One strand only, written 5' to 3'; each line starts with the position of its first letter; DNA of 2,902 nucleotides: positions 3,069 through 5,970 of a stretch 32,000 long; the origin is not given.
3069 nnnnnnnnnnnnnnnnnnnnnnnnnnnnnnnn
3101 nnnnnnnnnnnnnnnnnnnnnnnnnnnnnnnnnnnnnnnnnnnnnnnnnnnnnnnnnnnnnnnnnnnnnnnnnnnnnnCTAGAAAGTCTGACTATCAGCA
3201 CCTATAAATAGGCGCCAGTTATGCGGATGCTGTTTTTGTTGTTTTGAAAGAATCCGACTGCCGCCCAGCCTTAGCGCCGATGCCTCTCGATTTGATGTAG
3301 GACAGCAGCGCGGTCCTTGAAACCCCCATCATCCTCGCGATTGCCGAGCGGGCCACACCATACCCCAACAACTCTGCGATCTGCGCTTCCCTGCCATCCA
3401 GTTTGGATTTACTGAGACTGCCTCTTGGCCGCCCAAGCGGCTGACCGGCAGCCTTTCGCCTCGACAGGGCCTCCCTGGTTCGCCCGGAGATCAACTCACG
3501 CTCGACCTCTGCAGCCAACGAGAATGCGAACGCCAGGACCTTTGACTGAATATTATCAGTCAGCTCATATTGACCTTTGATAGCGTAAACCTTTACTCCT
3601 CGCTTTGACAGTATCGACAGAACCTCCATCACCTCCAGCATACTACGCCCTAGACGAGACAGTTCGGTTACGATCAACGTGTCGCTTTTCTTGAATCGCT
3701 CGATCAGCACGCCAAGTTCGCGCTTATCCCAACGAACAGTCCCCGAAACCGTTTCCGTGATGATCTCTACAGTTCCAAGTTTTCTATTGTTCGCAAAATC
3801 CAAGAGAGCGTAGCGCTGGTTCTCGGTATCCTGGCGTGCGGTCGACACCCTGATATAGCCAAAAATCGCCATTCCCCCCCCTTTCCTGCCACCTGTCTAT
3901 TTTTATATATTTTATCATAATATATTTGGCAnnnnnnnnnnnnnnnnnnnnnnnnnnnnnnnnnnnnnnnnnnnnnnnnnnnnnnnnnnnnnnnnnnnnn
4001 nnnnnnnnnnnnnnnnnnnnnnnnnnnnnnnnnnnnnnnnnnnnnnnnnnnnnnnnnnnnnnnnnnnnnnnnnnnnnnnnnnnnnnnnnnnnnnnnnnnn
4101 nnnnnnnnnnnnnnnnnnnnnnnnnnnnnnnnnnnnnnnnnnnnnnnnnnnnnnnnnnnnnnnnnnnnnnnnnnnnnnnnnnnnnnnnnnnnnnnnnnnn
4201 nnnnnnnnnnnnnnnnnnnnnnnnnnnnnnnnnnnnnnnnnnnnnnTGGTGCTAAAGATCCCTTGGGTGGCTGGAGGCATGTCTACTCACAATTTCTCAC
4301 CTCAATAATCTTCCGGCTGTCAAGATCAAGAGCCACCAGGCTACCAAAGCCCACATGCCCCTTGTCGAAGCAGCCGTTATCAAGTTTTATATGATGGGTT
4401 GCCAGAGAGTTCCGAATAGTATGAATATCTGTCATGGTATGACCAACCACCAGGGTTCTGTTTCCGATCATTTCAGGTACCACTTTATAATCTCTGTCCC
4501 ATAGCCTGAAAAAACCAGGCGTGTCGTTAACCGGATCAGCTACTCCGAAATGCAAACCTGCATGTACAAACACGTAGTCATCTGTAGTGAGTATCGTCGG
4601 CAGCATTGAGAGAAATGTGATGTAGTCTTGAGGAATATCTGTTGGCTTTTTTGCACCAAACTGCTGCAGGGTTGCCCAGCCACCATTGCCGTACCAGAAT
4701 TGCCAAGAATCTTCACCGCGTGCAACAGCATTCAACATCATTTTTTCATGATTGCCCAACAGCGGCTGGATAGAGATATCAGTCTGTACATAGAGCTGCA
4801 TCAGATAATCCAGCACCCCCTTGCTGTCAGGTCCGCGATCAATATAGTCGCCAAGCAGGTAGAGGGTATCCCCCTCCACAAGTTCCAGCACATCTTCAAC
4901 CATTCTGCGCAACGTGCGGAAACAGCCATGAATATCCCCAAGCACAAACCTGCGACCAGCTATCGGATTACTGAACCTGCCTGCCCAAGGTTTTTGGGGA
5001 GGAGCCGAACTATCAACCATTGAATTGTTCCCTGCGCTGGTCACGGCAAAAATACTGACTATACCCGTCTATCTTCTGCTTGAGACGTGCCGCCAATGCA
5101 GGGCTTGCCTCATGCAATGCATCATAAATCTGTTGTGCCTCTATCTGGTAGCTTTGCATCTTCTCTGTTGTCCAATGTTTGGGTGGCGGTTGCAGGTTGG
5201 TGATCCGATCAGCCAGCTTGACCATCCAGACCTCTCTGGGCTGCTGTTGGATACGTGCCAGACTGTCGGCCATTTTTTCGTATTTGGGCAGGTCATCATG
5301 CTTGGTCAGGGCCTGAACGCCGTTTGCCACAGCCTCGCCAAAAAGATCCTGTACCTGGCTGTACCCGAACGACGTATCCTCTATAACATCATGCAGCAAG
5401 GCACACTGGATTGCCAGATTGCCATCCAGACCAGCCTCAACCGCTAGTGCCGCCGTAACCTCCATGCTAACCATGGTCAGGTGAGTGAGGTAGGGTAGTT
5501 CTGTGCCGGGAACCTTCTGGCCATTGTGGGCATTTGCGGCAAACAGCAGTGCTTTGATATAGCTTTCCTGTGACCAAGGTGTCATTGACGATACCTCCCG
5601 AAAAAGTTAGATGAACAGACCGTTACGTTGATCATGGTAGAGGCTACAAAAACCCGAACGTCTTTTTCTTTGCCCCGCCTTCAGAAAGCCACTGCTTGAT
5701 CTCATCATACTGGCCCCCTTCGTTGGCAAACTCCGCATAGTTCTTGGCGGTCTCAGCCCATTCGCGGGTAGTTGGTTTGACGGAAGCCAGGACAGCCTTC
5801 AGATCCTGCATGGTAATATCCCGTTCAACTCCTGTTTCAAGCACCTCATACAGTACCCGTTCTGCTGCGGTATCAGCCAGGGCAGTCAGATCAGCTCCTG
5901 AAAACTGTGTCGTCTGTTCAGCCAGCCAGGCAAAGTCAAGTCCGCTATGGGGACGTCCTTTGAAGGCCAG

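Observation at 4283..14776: Eleven-ORF minus-strand cassette joining a TPR-AAA+ unfoldase, TPR-headed membrane paralogs, an orphan SEDS protein, a membrane HExxH protein, a PcfJ-like protein and two phospho-nucleotide hydrolases: candidate undescribed system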

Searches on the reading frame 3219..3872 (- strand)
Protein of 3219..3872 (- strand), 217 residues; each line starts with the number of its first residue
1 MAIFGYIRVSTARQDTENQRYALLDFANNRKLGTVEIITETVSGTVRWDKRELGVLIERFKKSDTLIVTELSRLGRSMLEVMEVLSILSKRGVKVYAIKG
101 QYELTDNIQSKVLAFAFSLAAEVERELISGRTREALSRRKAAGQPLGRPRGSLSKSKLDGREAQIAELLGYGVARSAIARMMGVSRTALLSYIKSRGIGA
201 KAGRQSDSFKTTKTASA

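Call 6: search_protein_families(library=pfam, proteins=[window:3219-3872:-], max_evalue=0.001)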
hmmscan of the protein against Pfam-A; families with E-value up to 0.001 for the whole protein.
window:3219-3872:- (217 aa): 1 family
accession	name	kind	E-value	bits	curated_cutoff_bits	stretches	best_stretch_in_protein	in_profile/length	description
PF00239.26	Resolvase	-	1.1e-32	113.6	23.3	1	3-144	1-144/145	Resolvase, N terminal domain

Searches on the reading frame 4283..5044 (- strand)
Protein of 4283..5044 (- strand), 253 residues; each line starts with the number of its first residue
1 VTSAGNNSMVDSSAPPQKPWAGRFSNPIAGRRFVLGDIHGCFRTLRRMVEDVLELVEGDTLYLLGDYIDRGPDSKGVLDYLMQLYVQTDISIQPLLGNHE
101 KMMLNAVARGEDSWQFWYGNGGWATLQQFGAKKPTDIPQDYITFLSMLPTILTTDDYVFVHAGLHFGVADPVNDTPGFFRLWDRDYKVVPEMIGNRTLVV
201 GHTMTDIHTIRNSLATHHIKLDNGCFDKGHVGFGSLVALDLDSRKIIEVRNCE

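Call 4: search_protein_families(library=pfam, proteins=[window:4283-5044:-], max_evalue=0.01)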
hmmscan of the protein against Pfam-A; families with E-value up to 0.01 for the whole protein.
window:4283-5044:- (253 aa): 2 families
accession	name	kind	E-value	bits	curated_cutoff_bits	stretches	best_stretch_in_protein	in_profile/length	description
PF00149.33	Metallophos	-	2.4e-15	57.9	21.5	1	33-173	4-121/191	Calcineurin-like phosphoesterase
PF06874.16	FBPase_2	-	0.0012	17.6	27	1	58-107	184-228/639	Firmicute fructose-1,6-bisphosphatase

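Call 5: search_protein_families(library=ncbifam, proteins=[window:4283-5044:-], max_evalue=0.01)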
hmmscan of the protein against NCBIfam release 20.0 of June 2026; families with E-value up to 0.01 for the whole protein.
window:4283-5044:- (253 aa): 6 families
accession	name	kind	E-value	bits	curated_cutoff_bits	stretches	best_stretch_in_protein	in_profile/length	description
NF001204.0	PRK00166.1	equivalog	1.5e-16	60.5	176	1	33-164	4-123/276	symmetrical bis(5'-nucleosyl)-tetraphosphatase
NF008516.0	PRK11439.1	equivalog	6.7e-13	49.1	326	1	33-125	20-105/218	protein-serine/threonine phosphatase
NF007425.0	PRK09968.1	equivalog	9.4e-13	48.3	332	1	33-206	18-191/218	protein-serine/threonine phosphatase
TIGR04075.1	bacter_Pnkp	equivalog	6.7e-10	37.8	750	1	34-165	184-324/851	polynucleotide kinase-phosphatase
TIGR00668.1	apaH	equivalog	1.7e-08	34.2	222.85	1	33-107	4-74/279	bis(5'-nucleosyl)-tetraphosphatase (symmetrical) ApaH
NF010148.0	PRK13625.1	equivalog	5.8e-07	29.3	340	1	34-165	5-143/245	bis(5'-nucleosyl)-tetraphosphatase PrpE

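Call 7: search_protein_families(library=padloc, proteins=[window:4283-5044:-], max_evalue=0.01)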
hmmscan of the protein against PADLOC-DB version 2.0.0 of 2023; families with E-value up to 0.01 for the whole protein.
window:4283-5044:- (253 aa): 0 families

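Call 53: search_protein_families(library=phrogs, proteins=[window:4283-5044:-], max_evalue=0.001)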
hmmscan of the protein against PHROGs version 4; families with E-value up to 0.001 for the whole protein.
window:4283-5044:- (253 aa): 5 families
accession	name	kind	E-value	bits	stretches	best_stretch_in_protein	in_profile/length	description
phrog_246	-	other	5.7e-43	148.5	1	23-242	169-383/417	NinI-like serine-threonine phosphatase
phrog_8238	-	DNA, RNA and nucleotide metabolism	1.6e-12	47.4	1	33-114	175-255/737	RNA ligase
phrog_20114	-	other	2.1e-12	48.5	1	32-107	5-77/131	phosphoesterase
phrog_9096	-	unknown function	3.8e-07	31.1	1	33-123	16-100/157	-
phrog_28031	-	unknown function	1.4e-05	25.4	1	32-107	143-223/406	-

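Call 96: list_cluster_members(proteins=[window:4283-5020:-, window:5013-5585:-, window:5644-7020:-, window:7044-8471:-, window:8479-9870:-, window:10034-11092:-, window:11105-11281:-, window:11300-11854:-, window:11867-12943:-, window:12980-14776:-])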
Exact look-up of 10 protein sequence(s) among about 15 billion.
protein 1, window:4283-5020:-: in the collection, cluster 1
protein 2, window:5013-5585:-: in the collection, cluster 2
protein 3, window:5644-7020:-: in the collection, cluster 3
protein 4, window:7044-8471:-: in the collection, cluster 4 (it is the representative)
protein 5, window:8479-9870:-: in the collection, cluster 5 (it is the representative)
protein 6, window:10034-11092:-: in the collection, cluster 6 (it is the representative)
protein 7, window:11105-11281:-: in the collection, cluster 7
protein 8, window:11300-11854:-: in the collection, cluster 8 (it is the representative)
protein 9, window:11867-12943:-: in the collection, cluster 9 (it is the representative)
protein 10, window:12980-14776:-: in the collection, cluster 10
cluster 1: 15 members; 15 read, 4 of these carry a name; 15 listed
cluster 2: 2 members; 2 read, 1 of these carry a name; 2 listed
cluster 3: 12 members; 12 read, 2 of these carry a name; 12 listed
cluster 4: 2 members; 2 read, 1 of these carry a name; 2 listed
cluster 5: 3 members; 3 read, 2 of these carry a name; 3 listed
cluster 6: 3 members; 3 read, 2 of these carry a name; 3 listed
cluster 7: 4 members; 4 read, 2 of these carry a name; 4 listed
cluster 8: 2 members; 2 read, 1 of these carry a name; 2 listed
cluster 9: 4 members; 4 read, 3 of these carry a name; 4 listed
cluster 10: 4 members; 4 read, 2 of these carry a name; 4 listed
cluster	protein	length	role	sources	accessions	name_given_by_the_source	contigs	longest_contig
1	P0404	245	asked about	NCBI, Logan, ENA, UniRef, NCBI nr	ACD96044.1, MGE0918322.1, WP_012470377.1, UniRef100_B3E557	metallophosphoesterase family protein [Trichlorobacter lovleyi] | Metallophosphoesterase n=1 Tax=Trichlorobacter lovleyi (strain ATCC BAA-1151 / DSM 17278 ...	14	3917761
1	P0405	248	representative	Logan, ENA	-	-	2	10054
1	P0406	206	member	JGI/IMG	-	serine/threonine protein phosphatase 1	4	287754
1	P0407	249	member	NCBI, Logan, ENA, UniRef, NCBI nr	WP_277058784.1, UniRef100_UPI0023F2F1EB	metallophosphoesterase family protein [Trichlorobacter lovleyi] | metallophosphoesterase family protein n=1 Tax=Trichlorobacter lovleyi TaxID=313985 ...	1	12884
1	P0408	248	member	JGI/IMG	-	serine/threonine protein phosphatase 1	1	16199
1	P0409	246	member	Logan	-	-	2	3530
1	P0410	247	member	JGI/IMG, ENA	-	-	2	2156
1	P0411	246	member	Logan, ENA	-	-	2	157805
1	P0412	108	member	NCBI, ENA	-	-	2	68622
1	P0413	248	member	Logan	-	-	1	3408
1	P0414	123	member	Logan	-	-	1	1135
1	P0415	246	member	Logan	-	-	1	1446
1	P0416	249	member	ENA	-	-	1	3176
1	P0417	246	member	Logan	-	-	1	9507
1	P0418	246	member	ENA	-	-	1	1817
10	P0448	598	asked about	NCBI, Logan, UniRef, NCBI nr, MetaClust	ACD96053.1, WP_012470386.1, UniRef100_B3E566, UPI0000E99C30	PcfJ domain-containing protein [Trichlorobacter lovleyi] | Uncharacterized protein n=1 Tax=Trichlorobacter lovleyi (strain ATCC BAA-1151 / DSM 17278 ... | status=active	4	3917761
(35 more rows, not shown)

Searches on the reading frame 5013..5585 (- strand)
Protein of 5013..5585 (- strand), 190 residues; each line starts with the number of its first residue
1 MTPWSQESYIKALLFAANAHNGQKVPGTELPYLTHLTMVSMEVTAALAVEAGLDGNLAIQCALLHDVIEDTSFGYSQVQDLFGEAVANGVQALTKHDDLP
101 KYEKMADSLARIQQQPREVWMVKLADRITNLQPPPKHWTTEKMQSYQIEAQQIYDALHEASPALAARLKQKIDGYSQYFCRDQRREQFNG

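Call 4: search_protein_families(library=pfam, proteins=[window:5013-5585:-], max_evalue=0.01)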
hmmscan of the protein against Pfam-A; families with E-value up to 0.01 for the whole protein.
window:5013-5585:- (190 aa): 2 families
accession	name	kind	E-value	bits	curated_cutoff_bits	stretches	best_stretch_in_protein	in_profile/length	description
PF13328.12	HD_4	-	5.8e-13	49.3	27.2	1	12-157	1-149/156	HD domain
PF01966.28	HD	-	2.5e-06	28.2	22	1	41-130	9-115/116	HD domain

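Call 5: search_protein_families(library=ncbifam, proteins=[window:5013-5585:-], max_evalue=0.01)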
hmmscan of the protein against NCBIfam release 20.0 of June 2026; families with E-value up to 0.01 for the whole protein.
window:5013-5585:- (190 aa): 3 families
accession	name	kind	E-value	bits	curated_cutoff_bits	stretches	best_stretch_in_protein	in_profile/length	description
TIGR00691.1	spoT_relA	subfamily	1.2e-17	63.6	499.2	1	12-132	1-120/687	RelA/SpoT family protein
NF008303.0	PRK11092.1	equivalog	1.8e-13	49.6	947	1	11-132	25-145/702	bifunctional GTP diphosphokinase/guanosine-3',5'-bis pyrophosphate 3'-pyrophosphohydrolase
TIGR00277.1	HDIG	domain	6.9e-05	22.6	27.6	1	34-104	7-76/84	HDIG domain-containing metalloprotein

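Call 7: search_protein_families(library=padloc, proteins=[window:5013-5585:-], max_evalue=0.01)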
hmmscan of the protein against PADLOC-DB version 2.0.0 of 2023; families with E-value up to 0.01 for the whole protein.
window:5013-5585:- (190 aa): 0 families

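Call 37: find_related_loci(query=window:5013-5585:-, collection=viral_contigs, flank=8000)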
Query window:5013-5585:- (190 aa) in viral_contigs; peptide patterns used: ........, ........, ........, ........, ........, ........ (x = any residue, [..] = any of these).
2 stretches matched a pattern, but none encodes a relative of the query by tblastn (E <= 1e-3).

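Call 53: search_protein_families(library=phrogs, proteins=[window:5013-5585:-], max_evalue=0.001)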
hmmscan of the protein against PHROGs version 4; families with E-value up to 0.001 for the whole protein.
window:5013-5585:- (190 aa): 3 families
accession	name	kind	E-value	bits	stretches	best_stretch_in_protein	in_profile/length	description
phrog_990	-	other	4.2e-27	96.4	1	7-170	153-310/374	metal-dependent phosphohydrolase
phrog_15275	-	unknown function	3.8e-12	47.4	1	10-158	31-176/223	-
phrog_32047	-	other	1e-06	29.2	1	14-94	29-106/301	phosphohydrolase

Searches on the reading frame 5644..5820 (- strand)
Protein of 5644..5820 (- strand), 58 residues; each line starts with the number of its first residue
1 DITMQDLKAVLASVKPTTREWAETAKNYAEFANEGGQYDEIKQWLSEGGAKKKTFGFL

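Call 59: search_protein_representatives(protein=window:5644-5820:-)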
Query: 58 residues. Proteins with E-value up to 0.001 (for the whole library): 247; up to 1e-10: 0; up to 1e-30: 0. The best 150 are listed.
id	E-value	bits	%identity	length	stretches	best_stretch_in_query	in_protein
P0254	1.4e-10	56.4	97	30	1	30-58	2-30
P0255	1.1e-09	53.6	58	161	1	2-49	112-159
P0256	1.6e-09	53.1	61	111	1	2-45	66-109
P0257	3.8e-09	51.9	68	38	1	22-58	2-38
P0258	4.8e-09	51.6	56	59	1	2-46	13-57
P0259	4.9e-09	51.6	61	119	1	9-49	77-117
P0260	6.3e-09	51.2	55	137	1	2-57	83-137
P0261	1.5e-08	50.1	54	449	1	2-49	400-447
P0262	1.5e-08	50.0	56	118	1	5-49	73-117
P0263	1.9e-08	49.7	53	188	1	5-51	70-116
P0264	2.3e-08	49.5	54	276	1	2-49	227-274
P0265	3.3e-08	49.0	50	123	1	2-49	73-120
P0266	3.9e-08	48.8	60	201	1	4-45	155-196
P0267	4.0e-08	48.7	52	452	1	2-51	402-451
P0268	4.1e-08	48.7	58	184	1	7-49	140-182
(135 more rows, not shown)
